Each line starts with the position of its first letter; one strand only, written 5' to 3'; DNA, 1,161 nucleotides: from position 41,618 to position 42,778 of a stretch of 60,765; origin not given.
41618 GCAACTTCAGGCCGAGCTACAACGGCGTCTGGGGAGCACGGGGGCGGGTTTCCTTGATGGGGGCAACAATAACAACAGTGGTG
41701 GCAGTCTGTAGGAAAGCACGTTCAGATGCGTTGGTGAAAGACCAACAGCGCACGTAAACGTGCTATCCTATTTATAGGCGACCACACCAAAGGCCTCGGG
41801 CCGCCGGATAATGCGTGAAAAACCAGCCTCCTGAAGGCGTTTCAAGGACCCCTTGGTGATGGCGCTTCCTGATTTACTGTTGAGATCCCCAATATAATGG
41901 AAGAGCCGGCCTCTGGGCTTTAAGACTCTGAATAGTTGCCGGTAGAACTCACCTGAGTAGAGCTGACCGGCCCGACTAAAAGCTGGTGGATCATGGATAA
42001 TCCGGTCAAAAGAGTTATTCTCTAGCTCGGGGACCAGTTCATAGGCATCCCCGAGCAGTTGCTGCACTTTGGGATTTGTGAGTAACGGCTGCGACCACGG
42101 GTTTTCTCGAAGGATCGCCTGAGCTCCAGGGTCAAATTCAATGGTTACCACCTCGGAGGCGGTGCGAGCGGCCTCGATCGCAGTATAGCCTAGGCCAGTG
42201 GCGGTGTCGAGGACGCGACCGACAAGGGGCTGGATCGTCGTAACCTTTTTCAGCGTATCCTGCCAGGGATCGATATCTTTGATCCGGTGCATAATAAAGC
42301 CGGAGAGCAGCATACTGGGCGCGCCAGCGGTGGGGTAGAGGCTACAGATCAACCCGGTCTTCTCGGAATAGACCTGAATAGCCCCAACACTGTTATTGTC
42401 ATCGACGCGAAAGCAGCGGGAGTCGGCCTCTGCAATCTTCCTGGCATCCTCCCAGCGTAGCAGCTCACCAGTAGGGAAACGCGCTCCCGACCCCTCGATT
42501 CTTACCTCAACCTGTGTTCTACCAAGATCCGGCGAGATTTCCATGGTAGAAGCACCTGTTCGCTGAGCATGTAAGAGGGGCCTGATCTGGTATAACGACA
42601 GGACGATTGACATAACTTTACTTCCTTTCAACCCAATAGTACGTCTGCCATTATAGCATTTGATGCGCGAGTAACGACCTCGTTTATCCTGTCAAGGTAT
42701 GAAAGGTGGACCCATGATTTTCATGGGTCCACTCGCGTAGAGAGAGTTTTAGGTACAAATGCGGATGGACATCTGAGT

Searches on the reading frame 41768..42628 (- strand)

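Call 50: search_protein_families(library=pfam, proteins=[window:41768-42628:-], max_evalue=0.001)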
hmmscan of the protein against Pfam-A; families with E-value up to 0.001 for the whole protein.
window:41768-42628:- (286 aa): 8 families
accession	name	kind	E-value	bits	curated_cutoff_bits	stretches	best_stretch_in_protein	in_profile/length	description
PF03602.21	Cons_hypoth95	-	6.5e-08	32.9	24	1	137-215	43-122/182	Conserved hypothetical protein 95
PF13649.12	Methyltransf_25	-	1.3e-06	29.4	27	1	139-240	1-97/97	Methyltransferase domain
PF08241.18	Methyltransf_11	-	1.4e-06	29.3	21.2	1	140-243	1-94/95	Methyltransferase domain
PF05430.17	Methyltransf_30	-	1.3e-05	25.5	22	1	189-245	34-89/124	S-adenosyl-L-methionine-dependent methyltransferase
PF13847.12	Methyltransf_31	-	0.00011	22.3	27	1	138-243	6-108/145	Methyltransferase domain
PF05175.20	MTS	-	0.00039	20.5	23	1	135-243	31-137/170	Methyltransferase small domain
PF01564.23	Spermine_synth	-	0.00063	19.8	22.9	1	183-242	69-128/186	Spermine/spermidine synthase domain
PF02475.24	TRM5-TYW2_MTfase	-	0.00064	20.1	28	1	137-245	38-135/164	TRM5/TYW2 methyltransferase domain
